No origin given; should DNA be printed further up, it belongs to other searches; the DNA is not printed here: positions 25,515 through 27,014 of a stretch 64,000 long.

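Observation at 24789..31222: Exported DgoD-like dehydratase heading a cluster of secreted enzymes: candidate periplasmic non-phosphorylative sugar-acid route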

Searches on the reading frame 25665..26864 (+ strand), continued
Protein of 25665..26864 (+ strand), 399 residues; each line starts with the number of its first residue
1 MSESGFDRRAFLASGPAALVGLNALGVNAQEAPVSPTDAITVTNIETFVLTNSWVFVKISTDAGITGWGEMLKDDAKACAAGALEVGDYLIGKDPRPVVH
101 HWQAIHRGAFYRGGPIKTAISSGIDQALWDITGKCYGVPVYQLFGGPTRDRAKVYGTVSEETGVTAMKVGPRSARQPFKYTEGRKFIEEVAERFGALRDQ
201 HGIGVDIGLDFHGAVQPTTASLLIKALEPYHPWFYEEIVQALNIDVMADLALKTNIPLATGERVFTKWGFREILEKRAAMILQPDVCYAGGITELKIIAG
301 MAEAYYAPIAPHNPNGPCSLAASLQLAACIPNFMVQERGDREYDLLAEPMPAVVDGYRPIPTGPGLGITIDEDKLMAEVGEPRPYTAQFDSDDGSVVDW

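Call 11: find_related_loci(query=window:25665-26864:+, collection=genome_contigs, flank=10000)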
Query window:25665-26864:+ (399 aa) in genome_contigs; peptide patterns used: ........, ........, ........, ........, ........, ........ (x = any residue, [..] = any of these).
599 stretches matched a pattern (row limit reached: there are more); 575 encode a relative of the query (tblastn E <= 1e-3); the best 80 are kept; 80 distinct loci.
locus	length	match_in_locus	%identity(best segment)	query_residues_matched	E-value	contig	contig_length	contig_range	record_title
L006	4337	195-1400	83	1-399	0e+0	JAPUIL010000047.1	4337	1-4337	MAG: Verrucomicrobia bacterium isolate KW1-S08_24 KW1-S08_24_cg47, whole genome shotgun sequence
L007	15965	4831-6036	81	1-399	0e+0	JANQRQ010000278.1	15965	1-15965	MAG: Planctomycetaceae bacterium isolate IP29b_bin.70 k99_3659666, whole genome shotgun sequence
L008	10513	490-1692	81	1-399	0e+0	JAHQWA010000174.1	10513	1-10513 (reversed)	MAG: Saprospiraceae bacterium isolate MAG.096 Posi_096-P23000, whole genome shotgun sequence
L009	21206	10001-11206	80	1-399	0e+0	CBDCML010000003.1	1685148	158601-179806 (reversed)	MAG: Opitutales bacterium isolate e0fc1690-48a8-4d2d-90c6-43be15898d10 genome assembly, contig: contig_3, whole genome s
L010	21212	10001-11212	78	1-399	0e+0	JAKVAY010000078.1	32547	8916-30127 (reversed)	MAG: Fuerstiella sp. isolate ALOHA_ZT_14 ZT-Fuerstia-1_78, whole genome shotgun sequence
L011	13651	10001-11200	80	8-399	0e+0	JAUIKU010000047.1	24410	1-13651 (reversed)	MAG: Bacteroidia bacterium isolate Co_bin.374 NODE_11818_length_24410_cov_1.196557, whole genome shotgun sequence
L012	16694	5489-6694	79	1-399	0e+0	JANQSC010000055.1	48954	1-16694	MAG: Opitutaceae bacterium isolate IP29b_bin.87 k99_1898532, whole genome shotgun sequence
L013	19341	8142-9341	79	8-399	0e+0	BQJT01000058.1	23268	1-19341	MAG: Cyclobacteriaceae bacterium DHS20C17 DNA, sequence058, whole genome shotgun sequence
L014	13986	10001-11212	78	1-399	0e+0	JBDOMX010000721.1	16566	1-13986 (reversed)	MAG: Planctomycetaceae bacterium isolate FK190211_WC_24_26_27_29_metabat1_scaf2bin.058_VB NODE_2602_length_16566_cov_1.4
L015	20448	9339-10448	82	31-399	0e+0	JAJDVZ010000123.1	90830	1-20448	MAG: Candidatus Latescibacterota bacterium isolate jk18x22bins.75 k141_51662, whole genome shotgun sequence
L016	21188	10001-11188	78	6-399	0e+0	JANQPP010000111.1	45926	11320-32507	MAG: Pirellulales bacterium isolate IP29b_bin.168 k99_3325072, whole genome shotgun sequence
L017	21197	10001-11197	77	6-399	0e+0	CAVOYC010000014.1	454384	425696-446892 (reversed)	MAG: uncultured Planctomycetota bacterium isolate MFD09964.bin.2.7 genome assembly, contig: contig_21752, whole genome s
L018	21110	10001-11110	81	31-399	0e+0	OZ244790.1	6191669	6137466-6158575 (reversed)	MAG: Candidatus Latescibacterota bacterium isolate 46c83e85-0880-45c6-8d78-79488e6eca4b genome assembly, chromosome: 1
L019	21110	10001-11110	81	31-399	0e+0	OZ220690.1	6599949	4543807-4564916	MAG: Candidatus Latescibacterota bacterium isolate 4544edd8-ea3d-4877-aa30-594cc490bc13 genome assembly, chromosome: 1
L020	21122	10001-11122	80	27-399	0e+0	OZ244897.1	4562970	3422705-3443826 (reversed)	MAG: Candidatus Latescibacterota bacterium isolate bebbca53-b648-47a2-9af5-4758833bd7f0 genome assembly, chromosome: 1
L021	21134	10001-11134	79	23-399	0e+0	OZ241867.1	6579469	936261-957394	MAG: Candidatus Latescibacterota bacterium isolate 402c3f40-99c9-4ff8-b352-fabea084b2f7 genome assembly, chromosome: 1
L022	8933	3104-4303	78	8-399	0e+0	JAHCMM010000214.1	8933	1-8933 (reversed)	MAG: Cyclobacteriaceae bacterium SS2 subsampled-bin-2_213, whole genome shotgun sequence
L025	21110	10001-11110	81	31-399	0e+0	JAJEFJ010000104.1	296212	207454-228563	MAG: Candidatus Latescibacterota bacterium isolate p16x43bins.30 k141_493657, whole genome shotgun sequence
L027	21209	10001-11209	76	1-399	0e+0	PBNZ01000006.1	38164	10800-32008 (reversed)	MAG: Planctomycetaceae bacterium isolate SP176 103457, whole genome shotgun sequence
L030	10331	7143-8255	80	30-399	0e+0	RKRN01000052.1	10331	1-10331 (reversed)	MAG: Candidatus Latescibacterota bacterium isolate PNGco_C_bin1 scaffold_1087, whole genome shotgun sequence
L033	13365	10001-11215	76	1-399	0e+0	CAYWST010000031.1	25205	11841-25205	MAG TPA_asm: uncultured Solibacteraceae bacterium isolate binchicken_co58_54 genome assembly, contig: NODE_1562_length_2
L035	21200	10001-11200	78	6-399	0e+0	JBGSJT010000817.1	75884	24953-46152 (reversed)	MAG: Pirellulaceae bacterium isolate JTS-AC163 k141_4413698, whole genome shotgun sequence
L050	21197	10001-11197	74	6-399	0e+0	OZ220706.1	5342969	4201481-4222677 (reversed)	MAG: Acidobacteriota bacterium isolate 3e01828c-349b-4d98-9675-17abf9a03cac genome assembly, chromosome: 1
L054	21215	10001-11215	74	1-399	0e+0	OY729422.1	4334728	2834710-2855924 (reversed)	MAG: Bryobacterales bacterium isolate d47adfd7-a82f-4c56-911c-b237267f53ff genome assembly, chromosome: 1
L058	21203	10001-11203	72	1-399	0e+0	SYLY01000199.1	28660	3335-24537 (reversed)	MAG: Acidobacteria bacterium isolate F1-80-MAGs082 F1-80__c378699, whole genome shotgun sequence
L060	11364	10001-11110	78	32-399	0e+0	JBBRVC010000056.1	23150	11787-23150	MAG: Bacteroidales bacterium isolate La3_metabat2.086 La3_metabat2.086_K_539206_L_23150_cov_119.1688, whole genome shotg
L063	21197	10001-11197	73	6-399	0e+0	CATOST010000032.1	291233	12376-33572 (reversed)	MAG: uncultured Acidobacteriota bacterium isolate 29631d16-d1f7-496d-a963-fe4325465614 genome assembly, contig: contig_3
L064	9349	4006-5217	73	1-399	0e+0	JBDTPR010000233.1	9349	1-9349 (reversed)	MAG: Candidatus Solibacter sp. isolate cluster3_bin.202 NODE_34607_length_9349_cov_6.172154, whole genome shotgun sequen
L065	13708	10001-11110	78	32-399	0e+0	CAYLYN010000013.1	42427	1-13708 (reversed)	MAG TPA_asm: uncultured Rikenellaceae bacterium isolate SRP304446_co1_106 genome assembly, contig: NODE_604_length_42427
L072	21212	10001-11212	73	1-399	0e+0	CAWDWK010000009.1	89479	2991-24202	MAG: uncultured Solibacteraceae bacterium isolate MFD05521.bin.2.66 genome assembly, contig: contig_113478, whole genome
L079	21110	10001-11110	77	32-399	0e+0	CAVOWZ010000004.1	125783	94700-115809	MAG: uncultured Bacteroidales bacterium isolate MFD00032.bin.2.42 genome assembly, contig: contig_132052, whole genome s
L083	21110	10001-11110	77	32-399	0e+0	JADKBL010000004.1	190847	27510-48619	MAG: Bacteroidetes bacterium isolate Mari_18-Q3-R65-66_MAXAC.224 tig00005046-10-1910490, whole genome shotgun sequence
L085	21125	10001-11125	77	27-399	0e+0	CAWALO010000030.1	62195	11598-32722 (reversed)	MAG: uncultured Bacteroidales bacterium isolate MFD04716.bin.2.270 genome assembly, contig: contig_64602, whole genome s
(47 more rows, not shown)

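Call 24: search_protein_families(library=pfam, proteins=[L058:6324-9992:+, L054:11243-12670:-, L050:19427-20902:-, L020:11148-12152:-, L020:7632-8462:-, L021:6220-7038:+, L030:1155-1892:-, L018:2184-3101:+, L019:8952-9950:+, L025:3187-4002:-])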
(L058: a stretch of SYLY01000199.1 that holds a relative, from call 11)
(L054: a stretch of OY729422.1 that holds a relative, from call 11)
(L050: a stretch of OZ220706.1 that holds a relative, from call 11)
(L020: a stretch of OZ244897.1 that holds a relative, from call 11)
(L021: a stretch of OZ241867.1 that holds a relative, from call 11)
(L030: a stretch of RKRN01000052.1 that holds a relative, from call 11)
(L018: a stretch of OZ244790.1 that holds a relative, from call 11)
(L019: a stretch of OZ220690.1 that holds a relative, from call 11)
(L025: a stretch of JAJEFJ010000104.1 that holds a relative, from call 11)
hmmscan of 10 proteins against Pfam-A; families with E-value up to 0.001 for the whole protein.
L058:6324-9992:+ (1222 aa): 3 families
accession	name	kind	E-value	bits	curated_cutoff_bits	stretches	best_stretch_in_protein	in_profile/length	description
PF25183.1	OMP_b-brl_4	-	1e-133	448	30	1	237-1215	1-838/838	Outer membrane beta barrel domain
PF13620.12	CarboxypepD_reg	-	1.2e-20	74.1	32.3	1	24-105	1-82/82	Carboxypeptidase regulatory-like domain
PF13715.12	CarbopepD_reg_2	-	4.8e-07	30.2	32.2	1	25-107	1-77/88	CarboxypepD_reg-like domain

L054:11243-12670:- (475 aa): 3 families
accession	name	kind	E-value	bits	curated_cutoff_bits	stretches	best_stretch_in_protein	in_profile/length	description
PF00884.28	Sulfatase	-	3.8e-52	177.9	25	1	59-354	2-300/301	Sulfatase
PF16347.10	SGSH_C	-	7.7e-12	46.1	29.3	1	316-434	14-131/154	N-sulphoglucosamine sulphohydrolase, C-terminal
PF01663.27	Phosphodiest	-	4.7e-06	26.9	23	0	239-295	167-223/342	Type I phosphodiesterase / nucleotide pyrophosphatase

L050:19427-20902:- (491 aa): 3 families
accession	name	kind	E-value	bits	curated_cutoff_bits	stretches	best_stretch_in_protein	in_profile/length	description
PF01408.29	GFO_IDH_MocA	-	3.1e-17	63.8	24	1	40-188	2-119/120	Oxidoreductase family, NAD-binding Rossmann fold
PF19051.5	GFO_IDH_MocA_C2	-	9.3e-15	55.3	23.3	1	232-320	45-132/254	Oxidoreductase family, C-terminal alpha/beta domain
PF22725.1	GFO_IDH_MocA_C3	-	0.00026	21.4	27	0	263-322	33-93/124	GFO/IDH/MocA C-terminal domain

L020:11148-12152:- (334 aa): 3 families
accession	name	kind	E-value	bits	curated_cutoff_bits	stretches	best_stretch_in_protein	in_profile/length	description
PF01408.29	GFO_IDH_MocA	-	9.7e-31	107.4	24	1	2-121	1-120/120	Oxidoreductase family, NAD-binding Rossmann fold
PF22725.1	GFO_IDH_MocA_C3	-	2.6e-16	60.2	27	1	131-235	3-111/124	GFO/IDH/MocA C-terminal domain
PF02894.22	GFO_IDH_MocA_C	-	4.1e-12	46.8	22.9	1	157-334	30-218/218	Oxidoreductase family, C-terminal alpha/beta domain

L020:7632-8462:- (276 aa): 3 families
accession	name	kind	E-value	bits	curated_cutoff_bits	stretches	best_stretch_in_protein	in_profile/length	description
PF13561.12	adh_short_C2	-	1.5e-49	169.2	27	1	17-253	1-234/236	Enoyl-(Acyl carrier protein) reductase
PF00106.31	adh_short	-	7.2e-37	127.2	26.6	1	11-204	1-191/195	short chain dehydrogenase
PF08659.16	KR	-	5.2e-09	36.7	22.6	1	13-121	3-115/180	KR domain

L021:6220-7038:+ (272 aa): 3 families
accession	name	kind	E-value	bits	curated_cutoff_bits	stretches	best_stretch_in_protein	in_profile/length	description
PF07883.17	Cupin_2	-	7.6e-19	67.6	27.2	2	184-251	3-69/70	Cupin domain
PF02311.25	AraC_binding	-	3.2e-07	30.6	21.1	0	49-113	12-77/135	AraC-like ligand binding domain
PF01050.24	MannoseP_isomer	-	4.2e-06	27.4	23.6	0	179-254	28-103/116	Mannose-6-phosphate isomerase C-terminal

L030:1155-1892:- (245 aa): 1 family
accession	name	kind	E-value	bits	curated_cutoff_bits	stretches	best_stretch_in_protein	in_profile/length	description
PF03328.21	HpcH_HpaI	-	1.3e-29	103.5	25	1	4-194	3-185/221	HpcH/HpaI aldolase/citrate lyase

L018:2184-3101:+ (305 aa): 1 family
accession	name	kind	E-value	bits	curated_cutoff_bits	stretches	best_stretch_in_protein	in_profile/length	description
PF01063.24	Aminotran_4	-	7.9e-37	127.7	28.5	1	33-268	2-223/223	Amino-transferase class IV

L019:8952-9950:+ (332 aa): 0 families

L025:3187-4002:- (271 aa): 1 family
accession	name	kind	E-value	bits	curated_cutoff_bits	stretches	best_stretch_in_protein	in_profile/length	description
PF05721.19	PhyH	-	9.9e-14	52.6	22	1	19-226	3-211/213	Phytanoyl-CoA dioxygenase (PhyH)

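Call 25: search_protein_representatives(protein=window:25665-26864:+)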
Query: 399 residues. Proteins with E-value up to 0.001 (for the whole library): 16774; up to 1e-10: 6880; up to 1e-30: 880. The best 150 are listed.
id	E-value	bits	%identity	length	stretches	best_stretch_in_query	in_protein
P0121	3.0e-173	592.9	83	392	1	29-331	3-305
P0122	7.1e-126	436.8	55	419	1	3-399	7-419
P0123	2.8e-103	362.4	72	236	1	4-232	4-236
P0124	1.0e-100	354.0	73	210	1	192-399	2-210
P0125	2.7e-94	332.8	48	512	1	13-367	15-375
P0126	2.0e-89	316.8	46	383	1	42-399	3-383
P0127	3.0e-89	316.2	49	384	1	53-375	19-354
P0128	8.1e-85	301.6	69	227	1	1-220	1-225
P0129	1.9e-82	293.8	75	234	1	30-204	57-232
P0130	5.9e-80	285.6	56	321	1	29-279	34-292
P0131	6.6e-80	285.5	48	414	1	8-375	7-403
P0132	1.9e-79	283.9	43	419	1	15-399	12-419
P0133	3.0e-79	283.3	45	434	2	31-337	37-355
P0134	1.0e-78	281.6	70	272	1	220-399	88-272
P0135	3.4e-78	279.8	81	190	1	28-178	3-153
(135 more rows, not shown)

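Call 35: find_encoding_contigs(protein=P0001, flank=10000, max_places=4)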
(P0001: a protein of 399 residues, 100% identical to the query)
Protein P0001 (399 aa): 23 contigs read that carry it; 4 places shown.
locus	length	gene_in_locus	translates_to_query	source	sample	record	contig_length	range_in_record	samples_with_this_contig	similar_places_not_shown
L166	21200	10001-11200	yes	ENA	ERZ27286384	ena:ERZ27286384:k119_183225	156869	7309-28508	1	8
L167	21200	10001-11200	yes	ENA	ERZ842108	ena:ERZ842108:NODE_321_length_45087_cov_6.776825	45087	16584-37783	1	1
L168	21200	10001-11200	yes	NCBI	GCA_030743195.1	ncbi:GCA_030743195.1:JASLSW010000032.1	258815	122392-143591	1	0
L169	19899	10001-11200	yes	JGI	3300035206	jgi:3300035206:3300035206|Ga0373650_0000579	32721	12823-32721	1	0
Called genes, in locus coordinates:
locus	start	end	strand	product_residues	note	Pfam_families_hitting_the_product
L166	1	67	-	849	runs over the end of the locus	PF12704:MacB_PCD, PF02687:FtsX, PF12704:MacB_PCD (weak), PF02687:FtsX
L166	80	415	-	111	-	PF03551:PadR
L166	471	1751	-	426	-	PF01266:DAO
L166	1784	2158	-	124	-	PF00034:Cytochrom_C (faint), PF13442:Cytochrome_CBB3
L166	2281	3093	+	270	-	PF06439:3keto-disac_hyd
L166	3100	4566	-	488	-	PF13360:PQQ_2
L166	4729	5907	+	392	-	PF01436:NHL (faint)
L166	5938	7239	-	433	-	PF00155:Aminotran_1_2 (weak), PF00266:Aminotran_5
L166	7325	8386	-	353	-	PF01263:Aldose_epim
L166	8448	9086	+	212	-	PF07995:GSDH (weak)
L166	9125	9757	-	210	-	PF00149:Metallophos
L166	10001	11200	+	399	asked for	PF02746:MR_MLE_N, PF13378:MR_MLE_C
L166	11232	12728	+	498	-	PF00034:Cytochrom_C (faint), PF13442:Cytochrome_CBB3, PF07995:GSDH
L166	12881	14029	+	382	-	PF08450:SGL (faint), PF01436:NHL (weak)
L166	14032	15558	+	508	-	PF22039:HUTI_composite_bact (weak), PF01979:Amidohydro_1, PF07969:Amidohydro_3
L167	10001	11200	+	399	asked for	PF02746:MR_MLE_N, PF13378:MR_MLE_C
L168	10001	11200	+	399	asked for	PF02746:MR_MLE_N, PF13378:MR_MLE_C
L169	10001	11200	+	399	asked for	PF02746:MR_MLE_N, PF13378:MR_MLE_C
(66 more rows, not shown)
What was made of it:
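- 26839..28392 (+): Cytochrome c (CAACH) fused to an sGDH-type PQQ sugar dehydrogenase. Local downstream partner. The start may instead be ATG 26896. Gene calls of 498 or 517 aa (call 35).
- Checked: Most public gene calls use ATG 26896, giving 498 aa and a 31-nt gap (call 35). Public calls also start the phosphoesterase downstream of its RR leader (210/238 aa; call 35).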

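Call 39: search_protein_families(library=pfam, alignment_id=A1, max_evalue=0.00001)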
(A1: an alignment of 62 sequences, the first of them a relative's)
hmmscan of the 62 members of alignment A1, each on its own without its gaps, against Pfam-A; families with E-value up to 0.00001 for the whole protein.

A. member 1, L001:8679-9620:- (313 aa): 1 family
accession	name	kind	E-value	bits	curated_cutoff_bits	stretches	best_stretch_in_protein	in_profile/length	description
PF01063.24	Aminotran_4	-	4e-31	109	28.5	1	42-276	2-223/223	Amino-transferase class IV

B. families by the number of members that match (of 62 scanned): 62 families (the first 25 are shown)
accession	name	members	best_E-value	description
PF25183.1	OMP_b-brl_4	13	7.2e-260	Outer membrane beta barrel domain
PF13620.12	CarboxypepD_reg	13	2.2e-21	Carboxypeptidase regulatory-like domain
PF13715.12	CarbopepD_reg_2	9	7.5e-08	CarboxypepD_reg-like domain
PF00593.30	TonB_dep_Rec_b-barrel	4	2.5e-08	TonB dependent receptor-like, beta-barrel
PF07394.17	DUF1501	3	3.8e-152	Protein of unknown function (DUF1501)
PF00884.28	Sulfatase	3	9.7e-57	Sulfatase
PF01019.26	G_glu_transpept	2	1.3e-154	Gamma-glutamyltranspeptidase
PF00474.23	SSF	2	1.2e-42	Sodium:solute symporter family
PF13517.12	FG-GAP_3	2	6.1e-23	FG-GAP-like repeat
PF14559.12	TPR_19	2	4.7e-19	Tetratricopeptide repeat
PF16347.10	SGSH_C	2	1.1e-18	N-sulphoglucosamine sulphohydrolase, C-terminal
PF13414.12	TPR_11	2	2.2e-16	TPR repeat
PF13428.12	TPR_14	2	7.7e-14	Tetratricopeptide repeat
PF07719.23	TPR_2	2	1.7e-12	Tetratricopeptide repeat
PF01663.27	Phosphodiest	2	9e-12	Type I phosphodiesterase / nucleotide pyrophosphatase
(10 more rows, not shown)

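Call 40: search_protein_families(library=pfam, alignment_id=A2, max_evalue=0.00001)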
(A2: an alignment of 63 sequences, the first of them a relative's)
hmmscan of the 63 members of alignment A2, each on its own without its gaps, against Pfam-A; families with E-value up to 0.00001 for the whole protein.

A. member 1, L001:11553-11960:+ (135 aa): 0 families

B. families by the number of members that match (of 63 scanned): 72 families (the first 25 are shown)
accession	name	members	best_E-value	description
PF00884.28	Sulfatase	5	3.2e-52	Sulfatase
PF16347.10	SGSH_C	5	5.6e-20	N-sulphoglucosamine sulphohydrolase, C-terminal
PF07690.21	MFS_1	3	9.4e-65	Major Facilitator Superfamily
PF00083.30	Sugar_tr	3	4.1e-15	Sugar (and other) transporter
PF25183.1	OMP_b-brl_4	2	7.6e-180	Outer membrane beta barrel domain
PF07586.16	HXXSHH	2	1.3e-81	Protein of unknown function (DUF1552)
PF03190.21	Thioredox_DsbH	2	4.1e-75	Protein of unknown function, DUF255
PF20245.3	DUF6600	2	1.4e-23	Family of unknown function (DUF6600)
PF00534.26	Glycos_transf_1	2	3.6e-23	Glycosyl transferases group 1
PF13620.12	CarboxypepD_reg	2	3.9e-21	Carboxypeptidase regulatory-like domain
PF13692.12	Glyco_trans_1_4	2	3.3e-19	Glycosyl transferases group 1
PF08323.17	Glyco_transf_5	2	1.1e-17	Starch synthase catalytic domain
PF13439.12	Glyco_transf_4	2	1.6e-17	Glycosyltransferase Family 4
PF20706.3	GT4-conflict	2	3.2e-14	Family 4 Glycosyltransferase in conflict systems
PF13579.12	Glyco_trans_4_4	2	3.3e-14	Glycosyl transferase 4-like domain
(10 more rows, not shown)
